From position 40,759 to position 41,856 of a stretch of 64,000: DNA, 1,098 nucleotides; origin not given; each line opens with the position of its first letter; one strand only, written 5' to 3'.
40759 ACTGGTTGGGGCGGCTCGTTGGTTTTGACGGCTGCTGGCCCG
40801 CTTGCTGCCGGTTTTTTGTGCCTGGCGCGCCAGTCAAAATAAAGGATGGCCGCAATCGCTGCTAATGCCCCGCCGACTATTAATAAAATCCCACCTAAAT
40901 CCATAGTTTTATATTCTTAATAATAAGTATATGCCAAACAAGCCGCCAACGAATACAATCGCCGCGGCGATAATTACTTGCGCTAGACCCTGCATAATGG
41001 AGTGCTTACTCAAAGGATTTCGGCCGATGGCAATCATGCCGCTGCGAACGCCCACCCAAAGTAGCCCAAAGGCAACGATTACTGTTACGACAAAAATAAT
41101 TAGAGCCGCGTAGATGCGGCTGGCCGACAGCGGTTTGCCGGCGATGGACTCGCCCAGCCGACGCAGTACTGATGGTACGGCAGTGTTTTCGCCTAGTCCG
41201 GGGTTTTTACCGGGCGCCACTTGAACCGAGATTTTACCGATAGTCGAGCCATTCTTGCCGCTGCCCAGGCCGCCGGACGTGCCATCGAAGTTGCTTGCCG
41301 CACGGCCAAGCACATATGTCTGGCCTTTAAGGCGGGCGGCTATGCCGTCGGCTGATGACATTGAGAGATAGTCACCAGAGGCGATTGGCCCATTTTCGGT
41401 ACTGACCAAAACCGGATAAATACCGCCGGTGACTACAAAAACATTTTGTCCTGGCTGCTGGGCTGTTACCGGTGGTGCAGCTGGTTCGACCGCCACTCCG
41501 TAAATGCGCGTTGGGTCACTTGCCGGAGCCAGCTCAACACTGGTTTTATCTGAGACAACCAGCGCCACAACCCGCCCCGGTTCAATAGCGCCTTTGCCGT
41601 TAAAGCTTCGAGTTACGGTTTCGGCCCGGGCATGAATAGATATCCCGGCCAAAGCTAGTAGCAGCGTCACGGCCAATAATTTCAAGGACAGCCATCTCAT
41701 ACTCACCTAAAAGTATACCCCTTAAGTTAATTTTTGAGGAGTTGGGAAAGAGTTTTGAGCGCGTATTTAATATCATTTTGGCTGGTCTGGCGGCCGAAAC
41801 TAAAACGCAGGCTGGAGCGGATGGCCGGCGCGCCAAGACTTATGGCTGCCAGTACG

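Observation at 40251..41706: F-ATPase operon lacks a and c genes; a secreted protein with a subunit-c-like RNP hairpin sits in their place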

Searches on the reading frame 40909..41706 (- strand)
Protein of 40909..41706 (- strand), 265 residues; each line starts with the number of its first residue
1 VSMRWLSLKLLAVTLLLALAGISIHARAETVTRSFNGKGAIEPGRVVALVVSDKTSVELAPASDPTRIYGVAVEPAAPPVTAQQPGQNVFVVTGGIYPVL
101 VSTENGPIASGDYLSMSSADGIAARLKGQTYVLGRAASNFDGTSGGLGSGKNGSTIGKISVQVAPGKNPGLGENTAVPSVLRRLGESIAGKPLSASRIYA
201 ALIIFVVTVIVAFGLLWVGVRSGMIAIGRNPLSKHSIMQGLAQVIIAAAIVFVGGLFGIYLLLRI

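Call 3: search_protein_families(library=pfam, proteins=[window:40909-41706:-], max_evalue=1)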
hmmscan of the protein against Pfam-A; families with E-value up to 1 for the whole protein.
window:40909-41706:- (265 aa): 1 family
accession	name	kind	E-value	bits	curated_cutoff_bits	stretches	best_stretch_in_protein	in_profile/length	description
PF23982.2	XM1_gp53_minor_capsid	-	0.019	15.3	27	1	36-124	32-124/154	XM1 gp53 minor capsid protein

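Call 4: search_protein_families(library=ncbifam, proteins=[window:40909-41706:-], max_evalue=1)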
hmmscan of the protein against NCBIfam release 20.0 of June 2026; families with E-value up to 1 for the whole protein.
window:40909-41706:- (265 aa): 0 families

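Call 6: find_homologous_proteins(query=window:40909-41706:-, max_evalue=0.001)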
Query window:40909-41706:- (265 aa): 125 proteins with E <= 0.001 among 8000 candidates; the best 120 are listed.
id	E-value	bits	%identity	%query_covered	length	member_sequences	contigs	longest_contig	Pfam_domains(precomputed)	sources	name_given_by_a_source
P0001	6.8e-128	443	79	99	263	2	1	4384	-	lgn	-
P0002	1.4e-127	442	79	99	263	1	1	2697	PF22758.3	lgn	-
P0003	2.9e-125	435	78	99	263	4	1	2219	-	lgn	-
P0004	6.3e-125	434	79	99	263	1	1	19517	-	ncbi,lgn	-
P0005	8.6e-122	423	77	100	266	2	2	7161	-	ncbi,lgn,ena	-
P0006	1.2e-121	423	76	99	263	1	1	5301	-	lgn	-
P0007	3.8e-121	421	78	99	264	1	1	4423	-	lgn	-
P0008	7.1e-118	410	76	99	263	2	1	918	-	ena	-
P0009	7.5e-118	410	73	99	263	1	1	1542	-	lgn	-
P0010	2.2e-117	409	75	99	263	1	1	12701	-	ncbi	-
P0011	8.2e-117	407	75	99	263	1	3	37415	-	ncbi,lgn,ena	ncbi:MAG: hypothetical protein AAB896_02235 [Patescibacteria group bacterium]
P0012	1.9e-116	406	73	99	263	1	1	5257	-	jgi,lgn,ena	-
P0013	3.7e-116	405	75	91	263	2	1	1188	-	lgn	-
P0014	1.0e-115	403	75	99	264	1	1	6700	-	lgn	-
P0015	3.9e-115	402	75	92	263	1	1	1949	-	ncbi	-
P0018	1.6e-108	380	70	99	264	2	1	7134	PF22758.3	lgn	-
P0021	4.6e-104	365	67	99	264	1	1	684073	-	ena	-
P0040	2.0e-77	278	57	95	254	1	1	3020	PF22758.3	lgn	-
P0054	4.2e-73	264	50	99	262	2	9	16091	PF23982.3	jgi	jgi:hypothetical protein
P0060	5.7e-71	257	48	95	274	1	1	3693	PF22758.3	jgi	jgi:hypothetical protein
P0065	2.3e-69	252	54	87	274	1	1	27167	PF23982.3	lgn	-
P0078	3.6e-66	241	48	95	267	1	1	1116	PF22758.3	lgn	-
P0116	2.3e-41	160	36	95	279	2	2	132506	-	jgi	jgi:hypothetical protein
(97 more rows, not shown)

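Call 7: find_encoding_contigs(protein=P0021, flank=10000, max_places=2)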
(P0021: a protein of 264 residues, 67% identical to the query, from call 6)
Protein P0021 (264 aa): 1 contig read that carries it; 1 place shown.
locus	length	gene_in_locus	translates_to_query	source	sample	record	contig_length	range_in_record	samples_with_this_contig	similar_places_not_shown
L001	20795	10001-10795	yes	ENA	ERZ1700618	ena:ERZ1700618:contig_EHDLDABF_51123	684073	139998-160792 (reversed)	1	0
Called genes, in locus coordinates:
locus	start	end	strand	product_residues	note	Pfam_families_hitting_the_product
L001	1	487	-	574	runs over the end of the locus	PF09924:LPG_synthase_C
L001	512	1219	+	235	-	PF06197:DUF998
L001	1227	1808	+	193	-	PF07884:VKOR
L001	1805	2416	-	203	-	-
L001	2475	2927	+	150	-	PF13473:Cupredoxin_1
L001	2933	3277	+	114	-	PF07681:DoxX (weak)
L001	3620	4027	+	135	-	-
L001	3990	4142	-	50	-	-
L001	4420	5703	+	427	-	PF01204:Trehalase, PF22422:MGH1-like_GH, PF01204:Trehalase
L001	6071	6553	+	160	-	PF00293:NUDIX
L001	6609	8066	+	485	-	PF00133:tRNA-synt_1, PF01406:tRNA-synt_1e (weak), PF09334:tRNA-synt_1g, PF00133:tRNA-synt_1, PF08264:Anticodon_1 (weak), PF19303:Anticodon_3 (weak)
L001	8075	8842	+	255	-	PF01026:TatD_DNase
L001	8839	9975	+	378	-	PF00266:Aminotran_5, PF00155:Aminotran_1_2 (weak)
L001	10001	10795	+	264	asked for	-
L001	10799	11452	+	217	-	-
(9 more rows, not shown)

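Call 8: find_encoding_contigs(protein=P0116, flank=10000, max_places=2)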
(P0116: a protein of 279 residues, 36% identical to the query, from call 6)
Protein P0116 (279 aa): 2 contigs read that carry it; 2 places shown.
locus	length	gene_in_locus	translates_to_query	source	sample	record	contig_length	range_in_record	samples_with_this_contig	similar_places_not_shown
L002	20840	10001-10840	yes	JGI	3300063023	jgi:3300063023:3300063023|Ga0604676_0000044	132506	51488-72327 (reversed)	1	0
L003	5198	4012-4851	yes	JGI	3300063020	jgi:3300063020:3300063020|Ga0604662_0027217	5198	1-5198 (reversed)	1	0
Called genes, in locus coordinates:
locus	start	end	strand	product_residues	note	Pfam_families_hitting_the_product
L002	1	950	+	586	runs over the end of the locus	PF21269:TreT_GT1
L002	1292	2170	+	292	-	-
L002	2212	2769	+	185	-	PF00293:NUDIX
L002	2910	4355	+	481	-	PF00133:tRNA-synt_1, PF01406:tRNA-synt_1e (weak), PF01921:tRNA-synt_1f (faint), PF09334:tRNA-synt_1g, PF00133:tRNA-synt_1, PF01406:tRNA-synt_1e (weak)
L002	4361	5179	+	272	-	PF01026:TatD_DNase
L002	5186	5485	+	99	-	-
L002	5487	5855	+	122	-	-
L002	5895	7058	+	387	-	PF00266:Aminotran_5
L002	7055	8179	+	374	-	-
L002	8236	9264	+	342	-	-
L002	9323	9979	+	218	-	-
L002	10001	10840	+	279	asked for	-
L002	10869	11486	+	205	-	-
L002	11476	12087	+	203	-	-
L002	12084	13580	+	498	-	PF00006:ATP-synt_ab, PF00306:ATP-synt_ab_C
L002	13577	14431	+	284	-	PF00231:ATP-synt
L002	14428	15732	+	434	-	PF00006:ATP-synt_ab, PF22919:ATP-synt_VA_C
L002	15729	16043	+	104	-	PF02823:ATP-synt_DE_N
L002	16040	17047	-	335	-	-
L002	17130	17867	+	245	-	-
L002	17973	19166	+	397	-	-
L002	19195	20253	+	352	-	-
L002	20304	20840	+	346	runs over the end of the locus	-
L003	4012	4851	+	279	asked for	-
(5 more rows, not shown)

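Call 23: find_encoding_contigs(protein=window:40909-41706:-, flank=10000, max_places=3)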
Protein window:40909-41706:- (265 aa): no gene with exactly this product is on record in the collection.

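Call 24: find_encoding_contigs(protein=window:40909-41700:-, flank=10000, max_places=3)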
Protein window:40909-41700:- (263 aa): 10 contigs read that carry it; 3 places shown.
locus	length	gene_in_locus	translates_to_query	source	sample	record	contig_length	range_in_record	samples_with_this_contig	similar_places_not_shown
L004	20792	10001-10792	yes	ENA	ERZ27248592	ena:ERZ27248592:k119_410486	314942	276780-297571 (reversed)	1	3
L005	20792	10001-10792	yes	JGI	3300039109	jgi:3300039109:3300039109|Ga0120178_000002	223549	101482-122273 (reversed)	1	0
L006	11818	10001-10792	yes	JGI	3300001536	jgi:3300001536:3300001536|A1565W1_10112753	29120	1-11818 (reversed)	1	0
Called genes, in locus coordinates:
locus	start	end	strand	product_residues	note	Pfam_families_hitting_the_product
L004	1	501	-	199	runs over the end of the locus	PF09335:VTT_dom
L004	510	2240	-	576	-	PF09924:LPG_synthase_C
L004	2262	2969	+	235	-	PF06197:DUF998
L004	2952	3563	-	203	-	-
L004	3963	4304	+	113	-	-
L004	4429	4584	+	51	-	-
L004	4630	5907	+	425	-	PF01204:Trehalase, PF22422:MGH1-like_GH, PF01204:Trehalase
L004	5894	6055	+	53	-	-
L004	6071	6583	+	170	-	PF00293:NUDIX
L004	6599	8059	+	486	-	PF00133:tRNA-synt_1, PF01406:tRNA-synt_1e (weak), PF09334:tRNA-synt_1g, PF00133:tRNA-synt_1, PF01406:tRNA-synt_1e (weak), PF19303:Anticodon_3 (weak), PF08264:Anticodon_1 (weak)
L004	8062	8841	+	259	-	PF01026:TatD_DNase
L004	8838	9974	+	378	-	PF00266:Aminotran_5, PF00155:Aminotran_1_2 (faint)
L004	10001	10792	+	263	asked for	-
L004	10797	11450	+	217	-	-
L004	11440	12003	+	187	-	-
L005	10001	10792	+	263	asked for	-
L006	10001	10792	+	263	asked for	-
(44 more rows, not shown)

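Call 32: predict_structure(alignment_id=A1)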
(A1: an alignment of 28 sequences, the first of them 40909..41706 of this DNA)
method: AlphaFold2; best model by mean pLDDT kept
length: 265 residues; sequences in the alignment: 28
mean_pLDDT: 86.1   pTM: 0.59
mean pLDDT of the five models: 86.1, 84.4, 83.6, 83.3, 82.5
residues with pLDDT >= 90: 132; 70-90: 109; 50-70: 18; < 50: 6
segments of 3 or more residues with pLDDT < 50: 23-26
pLDDT, mean of each block of 10 residues (from residue 1): 62 77 55 90 95 92 90 88 87 94 95 94 92 94 86 90 89 64 77 80 93 94 89 87 94 93 84
secondary structure, 60 per line:
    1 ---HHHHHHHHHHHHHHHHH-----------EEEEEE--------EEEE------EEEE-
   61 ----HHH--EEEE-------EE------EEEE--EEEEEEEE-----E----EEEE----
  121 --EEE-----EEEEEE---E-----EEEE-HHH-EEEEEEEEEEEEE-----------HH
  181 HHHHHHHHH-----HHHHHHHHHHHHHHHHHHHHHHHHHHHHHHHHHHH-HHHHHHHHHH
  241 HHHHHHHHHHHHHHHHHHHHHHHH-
elements in order: H4-20 E32-37 E46-49 E56-59 E70-73 E89-92 E95-102 E113-116 E123-125 E131-136 E146-149 E155-167 H179-189 H195-229 H231-264

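Call 34: fold_search(model_id=the predicted structure, library=pdb)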
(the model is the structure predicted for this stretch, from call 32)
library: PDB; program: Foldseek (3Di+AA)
matches with E <= 10: 239; with E <= 0.001: 11
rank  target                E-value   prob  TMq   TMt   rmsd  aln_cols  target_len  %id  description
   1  8hdt_G                4.2e-06  1.00  0.32  0.47   7.9       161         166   19  Cyanophage Pam3 capsid asymmetric unit (released 2023-01-18)
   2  8pkh_DU               1.3e-04  1.00  0.30  0.47   7.2       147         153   17  Borrelia bacteriophage BB1 procapsid, fivefold-symmetrized outer shell (released 2023-07-12)
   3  8pkh_DO               2.0e-04  1.00  0.30  0.47  10.5       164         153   15  Borrelia bacteriophage BB1 procapsid, fivefold-symmetrized outer shell (released 2023-07-12)
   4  8pkh_DM               3.2e-04  1.00  0.30  0.46   6.9       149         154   17  Borrelia bacteriophage BB1 procapsid, fivefold-symmetrized outer shell (released 2023-07-12)
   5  8pkh_EI               3.2e-04  1.00  0.30  0.46   7.4       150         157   17  Borrelia bacteriophage BB1 procapsid, fivefold-symmetrized outer shell (released 2023-07-12)
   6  8pkh_FP               4.1e-04  1.00  0.31  0.48   7.2       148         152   13  Borrelia bacteriophage BB1 procapsid, fivefold-symmetrized outer shell (released 2023-07-12)
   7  8pkh_FX               6.9e-04  1.00  0.30  0.47   6.4       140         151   11  Borrelia bacteriophage BB1 procapsid, fivefold-symmetrized outer shell (released 2023-07-12)
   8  8pkh_FV               6.9e-04  1.00  0.31  0.47   7.2       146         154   12  Borrelia bacteriophage BB1 procapsid, fivefold-symmetrized outer shell (released 2023-07-12)
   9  8pkh_FN               6.9e-04  1.00  0.30  0.46   6.4       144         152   11  Borrelia bacteriophage BB1 procapsid, fivefold-symmetrized outer shell (released 2023-07-12)
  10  8pkh_FY               7.3e-04  1.00  0.31  0.48   7.2       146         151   12  Borrelia bacteriophage BB1 procapsid, fivefold-symmetrized outer shell (released 2023-07-12)
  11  8pkh_DF               8.8e-04  1.00  0.30  0.46   6.9       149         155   17  Borrelia bacteriophage BB1 procapsid, fivefold-symmetrized outer shell (released 2023-07-12)
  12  9ocb_H                1.2e-03  1.00  0.36  0.58   6.3       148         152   15  Sf11 capsid Icosahedral Reconstruction (released 2025-11-12)
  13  9kzj_H                2.7e-03  1.00  0.33  0.53   7.1       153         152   17  Cryo-EM structure of bacteriophage T1 capsid (released 2025-03-12)
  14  9ocb_J                3.9e-03  1.00  0.34  0.55   6.8       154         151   15  Sf11 capsid Icosahedral Reconstruction (released 2025-11-12)
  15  8pkh_FT               4.3e-03  1.00  0.29  0.48   7.3       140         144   12  Borrelia bacteriophage BB1 procapsid, fivefold-symmetrized outer shell (released 2023-07-12)
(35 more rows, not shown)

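Call 53: search_protein_representatives(alignment_id=A1)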
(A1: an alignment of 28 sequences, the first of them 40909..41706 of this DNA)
Query: 28 sequences, 265 profile positions. Proteins with E-value up to 0.001 (for the whole library): 9209; up to 1e-10: 1917; up to 1e-30: 564. The best 150 are listed.
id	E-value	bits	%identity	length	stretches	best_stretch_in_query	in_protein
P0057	2.1e-111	388.1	-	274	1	6-265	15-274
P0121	4.9e-100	350.9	-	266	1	8-265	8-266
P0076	9.8e-97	340.1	-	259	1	1-265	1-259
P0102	1.9e-94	332.6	-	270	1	9-265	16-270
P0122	1.9e-93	329.3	-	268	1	8-265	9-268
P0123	2.5e-93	328.9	-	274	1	8-265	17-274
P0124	3.3e-91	322.0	-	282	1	10-265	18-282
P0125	5.0e-91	321.3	-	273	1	11-265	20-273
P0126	5.2e-88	311.5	-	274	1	9-265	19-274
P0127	2.5e-87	309.3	-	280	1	7-265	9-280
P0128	3.2e-87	308.9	-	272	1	6-265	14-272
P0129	5.8e-87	308.0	-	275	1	6-265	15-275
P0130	1.6e-86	306.6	-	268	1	12-265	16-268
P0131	2.8e-86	305.8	-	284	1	6-265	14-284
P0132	4.0e-86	305.3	-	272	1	7-265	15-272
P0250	1.4e-49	185.4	-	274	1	9-264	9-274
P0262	6.1e-47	176.8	-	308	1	18-264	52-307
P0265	8.4e-47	176.4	-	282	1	12-263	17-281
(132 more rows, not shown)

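Call 55: find_encoding_contigs(protein=P0265, flank=10000, max_places=2)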
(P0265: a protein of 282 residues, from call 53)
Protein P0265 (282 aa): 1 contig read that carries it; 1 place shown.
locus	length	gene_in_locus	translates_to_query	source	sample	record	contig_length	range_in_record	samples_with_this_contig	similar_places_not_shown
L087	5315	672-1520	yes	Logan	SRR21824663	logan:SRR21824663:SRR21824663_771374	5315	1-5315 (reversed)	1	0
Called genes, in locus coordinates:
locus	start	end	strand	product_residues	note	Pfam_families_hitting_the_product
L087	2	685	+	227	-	?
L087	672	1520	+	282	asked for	-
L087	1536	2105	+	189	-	-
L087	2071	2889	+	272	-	-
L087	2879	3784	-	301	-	-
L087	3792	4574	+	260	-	-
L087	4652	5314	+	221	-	?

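Call 58: find_encoding_contigs(protein=P0250, flank=10000, max_places=2)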
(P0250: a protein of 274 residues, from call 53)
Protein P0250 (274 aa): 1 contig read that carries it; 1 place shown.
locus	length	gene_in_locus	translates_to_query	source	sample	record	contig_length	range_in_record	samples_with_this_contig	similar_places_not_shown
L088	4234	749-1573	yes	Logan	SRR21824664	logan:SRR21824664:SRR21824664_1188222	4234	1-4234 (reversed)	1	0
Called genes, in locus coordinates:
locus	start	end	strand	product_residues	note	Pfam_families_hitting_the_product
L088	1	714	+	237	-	?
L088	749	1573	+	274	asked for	-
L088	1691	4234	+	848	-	?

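Call 59: find_encoding_contigs(protein=P0262, flank=10000, max_places=2)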
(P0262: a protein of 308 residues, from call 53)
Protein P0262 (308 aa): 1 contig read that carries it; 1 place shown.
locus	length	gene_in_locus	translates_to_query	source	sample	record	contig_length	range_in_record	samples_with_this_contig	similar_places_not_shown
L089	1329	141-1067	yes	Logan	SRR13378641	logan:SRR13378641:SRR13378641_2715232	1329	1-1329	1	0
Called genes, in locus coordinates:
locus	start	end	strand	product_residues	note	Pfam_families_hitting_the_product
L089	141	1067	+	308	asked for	-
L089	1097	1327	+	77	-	?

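Call 60: search_protein_families(library=pfam, proteins=[L002:7055-8179:+, L002:8236-9264:+, L002:9323-9979:+, L002:10869-11486:+, L002:11476-12087:+, L087:1536-2105:+, L087:3792-4574:+, L088:1-714:+, L088:1691-4234:+, L087:38-685:+], max_evalue=0.1)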
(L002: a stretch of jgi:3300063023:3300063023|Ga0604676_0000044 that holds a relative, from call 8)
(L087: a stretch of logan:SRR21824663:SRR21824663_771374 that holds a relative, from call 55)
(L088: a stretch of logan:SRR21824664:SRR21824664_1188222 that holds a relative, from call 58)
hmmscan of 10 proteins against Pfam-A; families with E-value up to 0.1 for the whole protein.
L002:7055-8179:+ (374 aa): 0 families

L002:8236-9264:+ (342 aa): 0 families

L002:9323-9979:+ (218 aa): 0 families

L002:10869-11486:+ (205 aa): 3 families
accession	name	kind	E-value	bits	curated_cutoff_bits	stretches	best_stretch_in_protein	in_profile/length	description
PF06320.18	GCN5L1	-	0.066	13.9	23.9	0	81-142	21-80/114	GCN5-like protein 1 (GCN5L1)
PF01912.23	eIF-6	-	0.071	12.9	25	0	145-202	70-126/197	eIF-6 family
PF14219.11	DUF4328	-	0.086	12.8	27.2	0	1-53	104-146/166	Domain of unknown function (DUF4328)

L002:11476-12087:+ (203 aa): 2 families
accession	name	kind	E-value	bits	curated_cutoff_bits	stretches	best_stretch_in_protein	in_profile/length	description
PF05508.16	Ran-binding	-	0.01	15.4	25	1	24-99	87-148/304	RanGTP-binding protein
PF00213.23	OSCP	-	0.06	13.9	22.3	1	40-153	54-166/172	ATP synthase delta (OSCP) subunit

L087:1536-2105:+ (189 aa): 0 families

L087:3792-4574:+ (260 aa): 0 families

L088:1-714:+ (237 aa): 2 families
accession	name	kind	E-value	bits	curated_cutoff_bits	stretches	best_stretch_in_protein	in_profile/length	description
PF11799.13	IMS_C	-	1.3e-19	71.1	20.7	1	57-166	1-106/109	impB/mucB/samB family C-terminal domain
PF13438.11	DUF4113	-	7.5e-16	58.3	24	1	183-232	2-51/51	Domain of unknown function (DUF4113)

L088:1691-4234:+ (848 aa): 2 families
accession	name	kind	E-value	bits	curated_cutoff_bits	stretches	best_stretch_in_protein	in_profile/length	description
PF08437.15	Glyco_transf_8C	-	0.065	13.7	23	0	49-73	22-45/57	Glycosyl transferase family 8 C-terminal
PF24059.1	DUF7360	-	0.093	13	27.6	0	136-170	2-36/39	Domain of unknown function (DUF7360)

L087:38-685:+ (215 aa): 5 families
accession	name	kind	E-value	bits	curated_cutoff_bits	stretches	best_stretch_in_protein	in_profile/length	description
PF13385.13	Laminin_G_3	-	1.9e-32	113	27.6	1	67-207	12-149/151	Concanavalin A-like lectin/glucanases superfamily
PF02210.31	Laminin_G_2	-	0.0015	19.4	22.9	1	120-198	39-123/126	Laminin G domain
PF02973.23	Sialidase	-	0.0042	17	26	1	128-209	100-182/189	Sialidase, N-terminal domain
PF22925.3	TS_C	-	0.037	14.1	27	1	130-205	126-201/202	Trans-sialidase, C-terminal domain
PF03168.19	LEA_2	-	0.082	13.8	25.4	0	139-168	10-39/98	Late embryogenesis abundant protein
